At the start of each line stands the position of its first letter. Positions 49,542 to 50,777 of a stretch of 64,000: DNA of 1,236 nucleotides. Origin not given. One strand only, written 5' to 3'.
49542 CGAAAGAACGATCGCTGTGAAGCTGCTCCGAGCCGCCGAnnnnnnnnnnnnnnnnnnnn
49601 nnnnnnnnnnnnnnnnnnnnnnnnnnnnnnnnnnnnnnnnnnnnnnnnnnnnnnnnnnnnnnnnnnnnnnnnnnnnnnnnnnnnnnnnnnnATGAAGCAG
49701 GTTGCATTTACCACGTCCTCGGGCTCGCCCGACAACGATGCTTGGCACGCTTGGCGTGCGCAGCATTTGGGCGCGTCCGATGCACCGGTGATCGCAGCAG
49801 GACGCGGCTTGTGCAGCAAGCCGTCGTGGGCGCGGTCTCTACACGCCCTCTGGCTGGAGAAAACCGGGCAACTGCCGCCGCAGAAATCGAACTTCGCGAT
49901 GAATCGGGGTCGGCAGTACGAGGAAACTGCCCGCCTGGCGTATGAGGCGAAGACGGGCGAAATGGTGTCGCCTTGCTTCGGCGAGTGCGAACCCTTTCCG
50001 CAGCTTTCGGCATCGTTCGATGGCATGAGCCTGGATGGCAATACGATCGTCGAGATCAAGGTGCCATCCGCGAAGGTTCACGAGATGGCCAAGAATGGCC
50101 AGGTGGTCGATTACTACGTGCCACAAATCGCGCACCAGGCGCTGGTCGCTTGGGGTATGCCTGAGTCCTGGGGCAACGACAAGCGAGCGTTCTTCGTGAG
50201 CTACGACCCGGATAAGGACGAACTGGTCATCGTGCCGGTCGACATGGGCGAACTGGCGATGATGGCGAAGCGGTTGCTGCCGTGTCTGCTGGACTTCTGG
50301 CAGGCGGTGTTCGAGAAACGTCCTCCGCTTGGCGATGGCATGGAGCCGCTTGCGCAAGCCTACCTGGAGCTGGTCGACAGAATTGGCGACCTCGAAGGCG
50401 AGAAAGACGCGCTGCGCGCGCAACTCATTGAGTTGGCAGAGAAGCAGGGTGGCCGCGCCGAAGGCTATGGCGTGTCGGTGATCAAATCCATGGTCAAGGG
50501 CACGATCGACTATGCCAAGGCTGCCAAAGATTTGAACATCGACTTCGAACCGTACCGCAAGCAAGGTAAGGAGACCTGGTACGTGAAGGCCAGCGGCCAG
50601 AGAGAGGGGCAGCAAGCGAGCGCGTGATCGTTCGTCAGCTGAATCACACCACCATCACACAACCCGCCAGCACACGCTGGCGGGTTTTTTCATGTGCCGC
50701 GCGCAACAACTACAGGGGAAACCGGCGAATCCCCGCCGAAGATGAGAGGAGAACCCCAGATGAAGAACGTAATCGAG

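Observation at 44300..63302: Fourteen copies of one terminator-plus-promoter-like cassette, each heading its own gene, all on the plus strand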

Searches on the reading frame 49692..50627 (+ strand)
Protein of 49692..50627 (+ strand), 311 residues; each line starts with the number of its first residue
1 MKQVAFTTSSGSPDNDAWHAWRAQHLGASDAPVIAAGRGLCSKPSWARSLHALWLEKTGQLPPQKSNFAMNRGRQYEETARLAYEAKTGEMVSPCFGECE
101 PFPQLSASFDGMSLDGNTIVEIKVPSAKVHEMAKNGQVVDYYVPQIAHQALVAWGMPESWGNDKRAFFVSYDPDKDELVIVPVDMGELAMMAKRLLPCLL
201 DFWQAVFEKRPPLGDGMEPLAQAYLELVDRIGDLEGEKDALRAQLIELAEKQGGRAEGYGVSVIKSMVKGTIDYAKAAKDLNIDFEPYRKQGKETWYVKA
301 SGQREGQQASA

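Call 12: search_protein_families(library=pfam, proteins=[window:49692-50627:+], max_evalue=0.01)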
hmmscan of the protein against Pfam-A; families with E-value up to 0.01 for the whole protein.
window:49692-50627:+ (311 aa): 1 family
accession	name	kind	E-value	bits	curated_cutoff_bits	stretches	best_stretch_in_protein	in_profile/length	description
PF09588.16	YqaJ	-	7.4e-18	65.7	22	1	18-153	2-147/150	YqaJ-like viral recombinase domain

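Call 17: find_encoding_contigs(protein=window:49692-50627:+, flank=10000, max_places=10)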
Protein window:49692-50627:+ (311 aa): 23 contigs read that carry it; 2 places shown.
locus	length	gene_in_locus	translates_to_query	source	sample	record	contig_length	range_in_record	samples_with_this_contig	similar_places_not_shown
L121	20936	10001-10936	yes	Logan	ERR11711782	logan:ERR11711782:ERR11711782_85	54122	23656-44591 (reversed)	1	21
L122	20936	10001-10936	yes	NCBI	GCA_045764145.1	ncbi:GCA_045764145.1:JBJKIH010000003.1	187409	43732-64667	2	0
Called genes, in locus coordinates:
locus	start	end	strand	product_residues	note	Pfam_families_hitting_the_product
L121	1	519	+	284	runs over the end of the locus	PF04796:RepA_C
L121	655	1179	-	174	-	-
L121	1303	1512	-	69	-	-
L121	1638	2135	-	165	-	-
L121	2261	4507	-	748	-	PF23139:OB_YrrC (weak), PF14520:HHH_5 (weak), PF14490:HHH_RecD2, PF13086:AAA_11 (faint), PF13604:AAA_30, PF13245:AAA_19, PF18335:SH3_13, PF13538:UvrD_C_2, +1 more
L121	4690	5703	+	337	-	PF06378:SSAP_Sak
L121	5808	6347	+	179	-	PF21448:DNMK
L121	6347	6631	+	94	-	-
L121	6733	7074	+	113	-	-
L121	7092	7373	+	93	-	-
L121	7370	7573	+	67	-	-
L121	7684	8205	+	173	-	-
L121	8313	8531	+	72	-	-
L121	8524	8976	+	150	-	PF11672:DUF3268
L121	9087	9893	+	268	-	-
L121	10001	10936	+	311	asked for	PF09588:YqaJ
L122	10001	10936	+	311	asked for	PF09588:YqaJ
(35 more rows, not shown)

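Call 18: find_homologous_proteins(query=window:49692-50627:+, max_evalue=1e-20)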
Query window:49692-50627:+ (311 aa): 30 proteins with E <= 1e-20 among 1031 candidates.
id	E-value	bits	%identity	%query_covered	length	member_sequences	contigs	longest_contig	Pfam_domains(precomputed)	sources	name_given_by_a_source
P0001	1.5e-205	699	97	100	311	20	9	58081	PF09588.17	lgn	-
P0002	1.6e-147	509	70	100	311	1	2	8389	PF09588.17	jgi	jgi:putative phage-type endonuclease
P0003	3.9e-126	438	99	61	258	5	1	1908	PF09588.17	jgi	jgi:putative phage-type endonuclease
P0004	2.0e-77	279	48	99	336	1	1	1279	PF09588.17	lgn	-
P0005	5.5e-74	267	44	100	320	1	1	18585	PF09588.17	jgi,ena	-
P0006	1.3e-73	266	46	98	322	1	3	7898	PF09588.17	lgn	-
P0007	3.5e-72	261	44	96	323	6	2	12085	PF09588.17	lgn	-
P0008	1.9e-70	256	43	98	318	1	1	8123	PF09588.17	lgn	-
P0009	4.3e-69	251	44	98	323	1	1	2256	PF09588.17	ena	-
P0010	1.2e-67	246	45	90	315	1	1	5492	PF09588.17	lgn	-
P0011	3.3e-67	245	49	89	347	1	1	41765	PF09588.17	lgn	-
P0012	4.8e-67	244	40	100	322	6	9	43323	PF09588.17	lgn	-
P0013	3.3e-65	238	46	89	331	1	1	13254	PF09588.17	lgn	-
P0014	9.7e-65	237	43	90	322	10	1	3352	PF09588.17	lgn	-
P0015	3.9e-62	228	44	91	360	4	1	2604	PF09588.17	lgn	-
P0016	7.0e-61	224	43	100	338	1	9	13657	PF09588.17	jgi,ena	jgi:putative phage-type endonuclease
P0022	5.4e-47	179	36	96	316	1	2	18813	PF09588.17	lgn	-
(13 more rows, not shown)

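Call 19: find_encoding_contigs(protein=P0002, flank=10000, max_places=3)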
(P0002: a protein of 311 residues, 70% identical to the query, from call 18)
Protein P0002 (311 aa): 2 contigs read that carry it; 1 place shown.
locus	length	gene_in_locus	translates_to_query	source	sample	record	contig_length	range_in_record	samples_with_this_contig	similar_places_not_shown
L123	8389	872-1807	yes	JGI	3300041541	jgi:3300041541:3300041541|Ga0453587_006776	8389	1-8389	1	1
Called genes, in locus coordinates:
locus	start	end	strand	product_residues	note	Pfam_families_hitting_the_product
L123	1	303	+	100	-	?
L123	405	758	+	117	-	-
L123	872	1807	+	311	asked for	PF09588:YqaJ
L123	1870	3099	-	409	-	-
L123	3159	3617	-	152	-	PF00075:RNase_H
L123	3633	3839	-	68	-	-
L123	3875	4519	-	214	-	-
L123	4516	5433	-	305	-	-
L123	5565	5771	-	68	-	-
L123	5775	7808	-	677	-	PF13191:AAA_16 (faint), PF01078:Mg_chelatase (faint), PF01695:IstB_IS21 (faint), PF05496:RuvB_N (weak), PF06068:TIP49 (faint), PF20720:nSTAND3 (faint), PF00004:AAA, PF00004:AAA, +9 more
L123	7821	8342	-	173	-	PF07894:SACK1 (faint), PF13091:PLDc_2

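Call 20: find_encoding_contigs(protein=P0011, flank=10000, max_places=3)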
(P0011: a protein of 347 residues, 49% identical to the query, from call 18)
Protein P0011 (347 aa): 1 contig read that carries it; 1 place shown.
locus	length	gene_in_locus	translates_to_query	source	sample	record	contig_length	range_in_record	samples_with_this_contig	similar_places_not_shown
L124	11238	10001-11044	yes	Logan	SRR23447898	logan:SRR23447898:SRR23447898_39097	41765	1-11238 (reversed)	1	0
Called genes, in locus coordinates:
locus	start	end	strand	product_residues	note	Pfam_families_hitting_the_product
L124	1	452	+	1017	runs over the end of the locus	PF13009:Integrase_2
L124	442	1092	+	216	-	-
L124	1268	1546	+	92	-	PF05015:HigB-like_toxin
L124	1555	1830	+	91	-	PF13560:HTH_31 (weak), PF01381:HTH_3 (weak)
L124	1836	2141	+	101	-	-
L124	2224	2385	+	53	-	-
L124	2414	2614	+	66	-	-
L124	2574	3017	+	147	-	-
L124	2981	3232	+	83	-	-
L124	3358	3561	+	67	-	-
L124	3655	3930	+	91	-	-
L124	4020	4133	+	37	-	-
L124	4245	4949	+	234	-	-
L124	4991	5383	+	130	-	-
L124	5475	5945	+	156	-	-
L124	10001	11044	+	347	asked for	PF09588:YqaJ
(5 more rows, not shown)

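Call 21: find_encoding_contigs(protein=P0012, flank=10000, max_places=3)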
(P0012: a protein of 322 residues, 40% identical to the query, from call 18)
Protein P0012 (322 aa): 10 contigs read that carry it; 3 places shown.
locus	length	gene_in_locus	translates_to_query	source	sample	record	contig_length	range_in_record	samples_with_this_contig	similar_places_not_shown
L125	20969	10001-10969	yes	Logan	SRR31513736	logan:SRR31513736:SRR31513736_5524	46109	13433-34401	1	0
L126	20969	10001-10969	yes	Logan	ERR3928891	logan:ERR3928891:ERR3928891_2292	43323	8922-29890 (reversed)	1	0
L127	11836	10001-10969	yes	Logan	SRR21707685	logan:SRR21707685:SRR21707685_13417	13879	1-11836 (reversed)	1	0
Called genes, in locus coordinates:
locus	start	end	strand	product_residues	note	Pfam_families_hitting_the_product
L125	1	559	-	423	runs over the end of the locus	PF06864:PAP_PilO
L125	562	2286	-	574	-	PF07655:Secretin_N_2 (weak), PF00263:Secretin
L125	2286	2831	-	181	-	PF10671:TcpQ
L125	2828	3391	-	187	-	-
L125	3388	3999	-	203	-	-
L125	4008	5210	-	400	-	PF03743:TrbI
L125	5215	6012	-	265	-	PF03524:CagX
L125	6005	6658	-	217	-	PF04335:VirB8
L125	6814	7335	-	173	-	-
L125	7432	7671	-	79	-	-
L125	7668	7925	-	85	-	-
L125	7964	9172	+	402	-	-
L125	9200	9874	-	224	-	PF11740:KfrA_N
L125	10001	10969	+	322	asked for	PF09588:YqaJ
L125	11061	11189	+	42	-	-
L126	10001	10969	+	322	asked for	PF09588:YqaJ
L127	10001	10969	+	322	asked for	PF09588:YqaJ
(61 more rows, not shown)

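Call 22: find_encoding_contigs(protein=P0005, flank=10000, max_places=3)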
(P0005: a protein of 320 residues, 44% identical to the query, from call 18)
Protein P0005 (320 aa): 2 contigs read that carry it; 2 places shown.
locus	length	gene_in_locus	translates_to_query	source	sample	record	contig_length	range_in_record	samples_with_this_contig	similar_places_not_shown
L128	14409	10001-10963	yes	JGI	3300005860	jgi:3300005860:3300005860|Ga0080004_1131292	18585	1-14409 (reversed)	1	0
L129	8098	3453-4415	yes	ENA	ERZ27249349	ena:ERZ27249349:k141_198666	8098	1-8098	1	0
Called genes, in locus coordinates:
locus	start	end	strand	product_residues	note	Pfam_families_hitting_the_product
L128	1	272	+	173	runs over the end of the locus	PF08798:CRISPR_assoc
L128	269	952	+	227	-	PF27782:Csf3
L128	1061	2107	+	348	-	-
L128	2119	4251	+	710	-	PF00270:DEAD, PF13307:Helicase_C_2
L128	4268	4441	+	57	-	-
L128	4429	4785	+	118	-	-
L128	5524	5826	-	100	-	-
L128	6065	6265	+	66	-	-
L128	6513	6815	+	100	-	-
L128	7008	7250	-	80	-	-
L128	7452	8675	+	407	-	-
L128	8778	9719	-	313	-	PF02086:MethyltransfD12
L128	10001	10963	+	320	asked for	PF09588:YqaJ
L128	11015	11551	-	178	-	PF15524:Ntox17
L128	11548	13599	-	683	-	PF01695:IstB_IS21 (faint), PF05496:RuvB_N (weak), PF05673:DUF815 (faint), PF06068:TIP49 (faint), PF01078:Mg_chelatase (faint), PF00004:AAA, PF00004:AAA, PF13521:AAA_28 (weak), +17 more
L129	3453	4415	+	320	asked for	PF09588:YqaJ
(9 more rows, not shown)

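Call 40: search_dna_similar(query=window:49692-50627:+, collection=plasmids, mode=protein, max_rows=30)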
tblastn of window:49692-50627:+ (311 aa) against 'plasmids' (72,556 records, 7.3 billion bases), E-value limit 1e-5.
Records with a match: 212; places in all: 213; records where one place covers at least 80% of the query: 142.
Best place of each record, by identity: <60% 212.
By first word of the organism name: Providencia 50; Pseudomonas 44; Proteus 28; Aeromonas 14; Moellerella 10; Vibrio 8; Escherichia 8; Cupriavidus 5; Methylomonas 5; Burkholderia 4; and 19 more.
By predicted mobility (MOB-suite, as given by PLSDB): conjugative 144; non-mobilizable 34; mobilizable 34.
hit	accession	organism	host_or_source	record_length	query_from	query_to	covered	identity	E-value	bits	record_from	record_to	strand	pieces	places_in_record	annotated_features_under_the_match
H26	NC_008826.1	Methylibium petroleiphilum PM1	-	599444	11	305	95%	33.3%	2e-27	119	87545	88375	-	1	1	lambda-exonuclease family protein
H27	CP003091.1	Burkholderia sp. YI23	-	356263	8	301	95%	32.8%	2e-26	116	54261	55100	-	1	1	endonuclease-like phage-related protein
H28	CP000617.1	Burkholderia vietnamiensis G4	-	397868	8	301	95%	32.8%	2e-26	116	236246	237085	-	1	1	endonuclease-like phage-related protein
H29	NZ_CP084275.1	Caballeronia grimmiae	Leptoglossus zonatus,Cell culture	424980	8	301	95%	32.8%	2e-26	116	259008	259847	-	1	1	lambda-exonuclease family protein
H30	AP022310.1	Burkholderia sp. SFA1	-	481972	8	301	95%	32.8%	2e-26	116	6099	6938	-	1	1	hypothetical protein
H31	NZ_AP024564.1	Allochromatium tepidum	-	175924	17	277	84%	34.7%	4e-27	118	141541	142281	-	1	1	lambda-exonuclease family protein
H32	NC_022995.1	Burkholderia sp. M701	-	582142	7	292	92%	31.6%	7e-25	112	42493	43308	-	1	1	lambda-exonuclease family protein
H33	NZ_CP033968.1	Cupriavidus pauculus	Homo sapiens,clinical isolate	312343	8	301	95%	30.0%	7e-21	100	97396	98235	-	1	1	lambda-exonuclease family protein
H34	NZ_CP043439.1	Cupriavidus campinensis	cell culture,soil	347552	8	301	95%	30.0%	7e-21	100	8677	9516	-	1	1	lambda-exonuclease family protein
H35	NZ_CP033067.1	Pseudoalteromonas agarivorans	cell culture,sea water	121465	1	301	97%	29.3%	2e-13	78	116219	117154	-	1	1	lambda-exonuclease family protein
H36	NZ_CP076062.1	Cupriavidus sp. EM10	Pure-cultured cell,sewage water sludge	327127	8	301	95%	29.7%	9e-21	100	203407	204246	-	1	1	lambda-exonuclease family protein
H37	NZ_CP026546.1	Cupriavidus metallidurans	single cell,soil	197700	8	301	95%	29.7%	1e-20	100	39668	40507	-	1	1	lambda-exonuclease family protein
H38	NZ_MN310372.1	Pseudomonas putida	-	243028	1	299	96%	28.9%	3e-15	84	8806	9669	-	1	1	lambda-exonuclease family protein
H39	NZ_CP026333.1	Pseudomonas sp. XWY-1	cell culture,Rice Fields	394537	1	299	96%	28.6%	9e-14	79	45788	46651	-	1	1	lambda-exonuclease family protein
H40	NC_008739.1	Marinobacter nauticus VT8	-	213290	15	294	90%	30.5%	7e-14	79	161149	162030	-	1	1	lambda-exonuclease family protein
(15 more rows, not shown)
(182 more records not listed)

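Call 41: get_annotated_region(hit=H28, flank=12000)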
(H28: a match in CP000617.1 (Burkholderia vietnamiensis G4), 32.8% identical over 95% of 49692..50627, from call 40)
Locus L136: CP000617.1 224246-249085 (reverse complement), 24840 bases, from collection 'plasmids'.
description: Burkholderia vietnamiensis G4 plasmid pBVIE01, complete sequence
organism: Burkholderia vietnamiensis G4 (NCBI taxid 269482)
taxonomy: Bacteria; Pseudomonadota; Betaproteobacteria; Burkholderiales; Burkholderiaceae; Burkholderia; Burkholderia vietnamiensis; Burkholderia vietnamiensis G4
host: -; source: -; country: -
typing (MOB-suite, as given by PLSDB): conjugative; replicon rep_cluster_219; relaxase MOBF; mating-pair formation MPF_F
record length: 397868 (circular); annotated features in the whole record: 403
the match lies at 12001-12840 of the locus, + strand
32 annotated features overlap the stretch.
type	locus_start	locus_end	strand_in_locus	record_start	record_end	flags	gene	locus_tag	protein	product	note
CDS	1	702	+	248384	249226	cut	-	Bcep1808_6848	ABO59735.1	DNA/RNA non-specific endonuclease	-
CDS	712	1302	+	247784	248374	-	-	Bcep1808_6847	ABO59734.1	RDD domain containing protein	-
CDS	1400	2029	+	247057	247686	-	-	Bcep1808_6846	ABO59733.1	hypothetical protein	-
CDS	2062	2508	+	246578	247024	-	-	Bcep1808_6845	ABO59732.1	hypothetical protein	-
CDS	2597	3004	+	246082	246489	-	-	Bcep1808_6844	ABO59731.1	hypothetical protein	-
CDS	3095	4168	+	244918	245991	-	-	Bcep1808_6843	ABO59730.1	hypothetical protein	-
CDS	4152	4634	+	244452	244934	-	-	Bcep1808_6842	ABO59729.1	hypothetical protein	-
CDS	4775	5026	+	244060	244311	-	-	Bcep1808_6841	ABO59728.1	hypothetical protein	-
CDS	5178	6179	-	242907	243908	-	-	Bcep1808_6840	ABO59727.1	hypothetical protein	-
CDS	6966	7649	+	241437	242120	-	-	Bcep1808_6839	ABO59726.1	hypothetical protein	-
CDS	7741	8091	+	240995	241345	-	-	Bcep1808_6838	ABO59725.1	hypothetical protein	-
CDS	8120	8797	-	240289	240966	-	-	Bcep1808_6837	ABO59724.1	hypothetical protein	-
CDS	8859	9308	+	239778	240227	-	-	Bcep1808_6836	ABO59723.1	hypothetical protein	-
CDS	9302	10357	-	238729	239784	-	-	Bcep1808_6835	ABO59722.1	Integrase, catalytic region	-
CDS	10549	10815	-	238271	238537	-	-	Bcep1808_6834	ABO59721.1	hypothetical protein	-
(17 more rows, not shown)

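Call 42: get_annotated_region(hit=H37, flank=12000)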
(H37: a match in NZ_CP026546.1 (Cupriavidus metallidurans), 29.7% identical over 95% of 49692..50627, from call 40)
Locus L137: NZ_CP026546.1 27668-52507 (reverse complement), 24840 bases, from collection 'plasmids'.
description: Cupriavidus metallidurans strain Ni-2 plasmid unnamed2
organism: Cupriavidus metallidurans (NCBI taxid 119219)
taxonomy: Bacteria; Pseudomonadota; Betaproteobacteria; Burkholderiales; Burkholderiaceae; Cupriavidus; Cupriavidus metallidurans
host: -; source: single cell,soil; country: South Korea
typing (MOB-suite, as given by PLSDB): non-mobilizable; replicon rep_cluster_332
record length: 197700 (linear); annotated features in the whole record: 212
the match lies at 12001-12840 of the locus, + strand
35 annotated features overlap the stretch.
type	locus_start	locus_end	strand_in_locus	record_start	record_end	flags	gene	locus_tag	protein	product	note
CDS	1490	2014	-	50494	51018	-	-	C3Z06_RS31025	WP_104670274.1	hypothetical protein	-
CDS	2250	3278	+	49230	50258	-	-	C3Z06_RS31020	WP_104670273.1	ParM/StbA family protein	GO:0030541 - plasmid partitioning [Evidence IEA]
CDS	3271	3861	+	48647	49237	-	-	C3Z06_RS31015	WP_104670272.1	hypothetical protein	-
CDS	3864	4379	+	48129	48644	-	-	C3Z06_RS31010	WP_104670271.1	VRR-NUC domain-containing protein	-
CDS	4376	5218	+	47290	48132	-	-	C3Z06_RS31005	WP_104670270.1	DNA/RNA non-specific endonuclease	-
CDS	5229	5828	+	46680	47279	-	-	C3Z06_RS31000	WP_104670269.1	RDD family protein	-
CDS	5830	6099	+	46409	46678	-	-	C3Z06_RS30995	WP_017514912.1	hypothetical protein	-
CDS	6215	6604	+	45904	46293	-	-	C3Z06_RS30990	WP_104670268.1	hypothetical protein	-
CDS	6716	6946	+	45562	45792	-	-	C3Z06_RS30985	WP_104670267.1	hypothetical protein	-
CDS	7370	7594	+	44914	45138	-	-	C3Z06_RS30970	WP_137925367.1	hypothetical protein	-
CDS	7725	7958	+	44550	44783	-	-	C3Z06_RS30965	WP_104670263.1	hypothetical protein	-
CDS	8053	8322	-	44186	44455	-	-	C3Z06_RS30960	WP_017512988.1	hypothetical protein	-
CDS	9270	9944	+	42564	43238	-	-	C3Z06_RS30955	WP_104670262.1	hypothetical protein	-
CDS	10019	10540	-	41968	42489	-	-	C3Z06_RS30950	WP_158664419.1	hypothetical protein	-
CDS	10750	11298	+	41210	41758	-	-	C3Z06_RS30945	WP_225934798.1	hypothetical protein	-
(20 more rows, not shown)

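Call 43: get_annotated_region(hit=H26, flank=12000)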
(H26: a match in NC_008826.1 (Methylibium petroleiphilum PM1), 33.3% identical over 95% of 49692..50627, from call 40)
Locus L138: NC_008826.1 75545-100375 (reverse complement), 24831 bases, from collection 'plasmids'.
description: Methylibium petroleiphilum PM1 plasmid RPME01, complete sequence
organism: Methylibium petroleiphilum PM1 (NCBI taxid 420662)
taxonomy: Bacteria; Pseudomonadota; Betaproteobacteria; Burkholderiales; Sphaerotilaceae; Methylibium; Methylibium petroleiphilum; Methylibium petroleiphilum PM1
host: -; source: -; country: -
typing (MOB-suite, as given by PLSDB): conjugative; relaxase MOBP; mating-pair formation MPF_F
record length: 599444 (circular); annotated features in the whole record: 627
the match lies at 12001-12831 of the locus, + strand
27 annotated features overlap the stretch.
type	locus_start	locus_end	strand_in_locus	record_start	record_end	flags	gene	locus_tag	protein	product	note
CDS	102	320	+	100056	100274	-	-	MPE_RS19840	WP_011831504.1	hypothetical protein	-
CDS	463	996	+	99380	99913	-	-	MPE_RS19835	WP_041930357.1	hypothetical protein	-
CDS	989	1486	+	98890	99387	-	-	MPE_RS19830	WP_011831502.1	hypothetical protein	-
CDS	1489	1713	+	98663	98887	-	-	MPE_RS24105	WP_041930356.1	hypothetical protein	-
CDS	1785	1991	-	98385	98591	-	-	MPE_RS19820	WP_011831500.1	DUF3563 domain-containing protein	-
CDS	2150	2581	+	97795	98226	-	-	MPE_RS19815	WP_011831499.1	hypothetical protein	-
CDS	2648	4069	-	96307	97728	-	-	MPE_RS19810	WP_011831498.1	hypothetical protein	-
CDS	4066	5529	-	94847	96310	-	-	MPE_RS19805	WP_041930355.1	SMEK domain-containing protein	-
CDS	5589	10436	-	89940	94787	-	-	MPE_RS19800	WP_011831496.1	type ISP restriction/modification enzyme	-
CDS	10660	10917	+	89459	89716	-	-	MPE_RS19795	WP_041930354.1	hypothetical protein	-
CDS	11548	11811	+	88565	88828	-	-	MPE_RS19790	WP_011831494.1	hypothetical protein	-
CDS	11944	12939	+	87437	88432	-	-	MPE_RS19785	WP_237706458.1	lambda-exonuclease family protein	-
CDS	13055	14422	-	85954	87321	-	-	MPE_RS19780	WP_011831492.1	N-6 DNA methylase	GO:0006306 - DNA methylation [Evidence IEA]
CDS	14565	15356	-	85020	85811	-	-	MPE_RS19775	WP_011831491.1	hypothetical protein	-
CDS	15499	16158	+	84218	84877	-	-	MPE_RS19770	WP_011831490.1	hypothetical protein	-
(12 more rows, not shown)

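Call 69: find_encoding_contigs(protein=P0016, flank=10000, max_places=1)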
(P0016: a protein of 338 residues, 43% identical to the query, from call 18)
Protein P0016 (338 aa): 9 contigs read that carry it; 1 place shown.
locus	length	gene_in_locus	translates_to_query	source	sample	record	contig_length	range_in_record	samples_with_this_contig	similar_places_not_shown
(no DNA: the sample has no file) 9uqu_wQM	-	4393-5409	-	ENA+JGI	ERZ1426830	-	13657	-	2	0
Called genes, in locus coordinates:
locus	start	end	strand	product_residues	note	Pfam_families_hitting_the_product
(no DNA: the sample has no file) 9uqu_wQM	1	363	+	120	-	?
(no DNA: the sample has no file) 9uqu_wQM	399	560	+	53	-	-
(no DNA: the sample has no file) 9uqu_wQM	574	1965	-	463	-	PF21205:Rep3_C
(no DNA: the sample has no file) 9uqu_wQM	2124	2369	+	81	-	-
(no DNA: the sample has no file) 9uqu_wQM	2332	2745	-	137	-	PF01797:Y1_Tnp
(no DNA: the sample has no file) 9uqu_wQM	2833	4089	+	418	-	PF12323:HTH_OrfB_IS605, PF01385:OrfB_IS605, PF07282:Cas12f1-like_TNB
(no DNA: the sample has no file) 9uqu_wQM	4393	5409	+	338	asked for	PF09588:YqaJ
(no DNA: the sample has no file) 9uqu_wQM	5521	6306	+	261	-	PF00563:EAL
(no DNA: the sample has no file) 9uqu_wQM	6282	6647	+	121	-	-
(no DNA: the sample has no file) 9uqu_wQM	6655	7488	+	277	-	-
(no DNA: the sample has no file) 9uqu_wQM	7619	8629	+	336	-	PF11348:DUF3150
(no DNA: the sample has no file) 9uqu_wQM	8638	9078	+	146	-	-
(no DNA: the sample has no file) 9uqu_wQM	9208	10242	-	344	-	PF01507:PAPS_reduct (weak)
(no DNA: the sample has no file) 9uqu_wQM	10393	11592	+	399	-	-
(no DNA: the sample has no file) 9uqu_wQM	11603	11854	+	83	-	-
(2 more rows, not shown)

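Call 70: find_encoding_contigs(protein=P0022, flank=10000, max_places=1)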
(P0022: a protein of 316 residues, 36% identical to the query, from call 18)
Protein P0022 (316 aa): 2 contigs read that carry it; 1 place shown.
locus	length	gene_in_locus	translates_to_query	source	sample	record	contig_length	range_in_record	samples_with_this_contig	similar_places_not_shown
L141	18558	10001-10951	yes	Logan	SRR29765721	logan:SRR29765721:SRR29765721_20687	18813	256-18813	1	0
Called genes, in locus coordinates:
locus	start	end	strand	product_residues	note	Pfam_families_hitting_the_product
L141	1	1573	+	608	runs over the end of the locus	?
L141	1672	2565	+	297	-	PF04381:RdgC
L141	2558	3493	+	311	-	-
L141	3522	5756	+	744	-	PF23139:OB_YrrC, PF14520:HHH_5 (weak), PF13401:AAA_22 (faint), PF14490:HHH_RecD2, PF13604:AAA_30, PF13245:AAA_19, PF18335:SH3_13, PF13538:UvrD_C_2, +2 more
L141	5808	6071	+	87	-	-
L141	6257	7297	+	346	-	-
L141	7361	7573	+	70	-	-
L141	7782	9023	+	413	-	PF06378:SSAP_Sak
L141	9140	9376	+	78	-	-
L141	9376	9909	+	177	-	PF08774:VRR_NUC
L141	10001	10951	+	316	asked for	PF09588:YqaJ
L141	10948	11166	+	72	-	-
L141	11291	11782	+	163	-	-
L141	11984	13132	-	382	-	-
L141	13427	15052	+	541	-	PF00437:T2SSE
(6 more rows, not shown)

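Call 71: find_encoding_contigs(protein=P0013, flank=10000, max_places=1)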
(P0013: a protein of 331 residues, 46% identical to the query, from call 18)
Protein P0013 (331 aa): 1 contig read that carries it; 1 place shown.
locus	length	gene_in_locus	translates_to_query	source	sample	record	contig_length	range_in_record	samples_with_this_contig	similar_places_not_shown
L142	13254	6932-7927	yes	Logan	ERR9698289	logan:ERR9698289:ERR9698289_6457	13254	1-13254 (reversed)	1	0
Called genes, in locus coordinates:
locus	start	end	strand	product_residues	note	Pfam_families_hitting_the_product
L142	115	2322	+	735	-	-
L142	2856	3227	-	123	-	PF02452:PemK_toxin (weak)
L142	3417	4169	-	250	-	PF00497:SBP_bac_3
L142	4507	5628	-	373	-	PF01807:Zn_ribbon_DnaG (weak), PF13155:Toprim_2, PF13362:Toprim_3, PF13662:Toprim_4 (weak)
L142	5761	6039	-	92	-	-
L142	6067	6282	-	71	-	-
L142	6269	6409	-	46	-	-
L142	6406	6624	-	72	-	-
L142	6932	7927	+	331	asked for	PF09588:YqaJ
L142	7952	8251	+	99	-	-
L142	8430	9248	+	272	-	-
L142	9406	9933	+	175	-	-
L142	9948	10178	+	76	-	-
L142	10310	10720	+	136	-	-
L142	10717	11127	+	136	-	-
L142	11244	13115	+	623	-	PF13708:DUF4942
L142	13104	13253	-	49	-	?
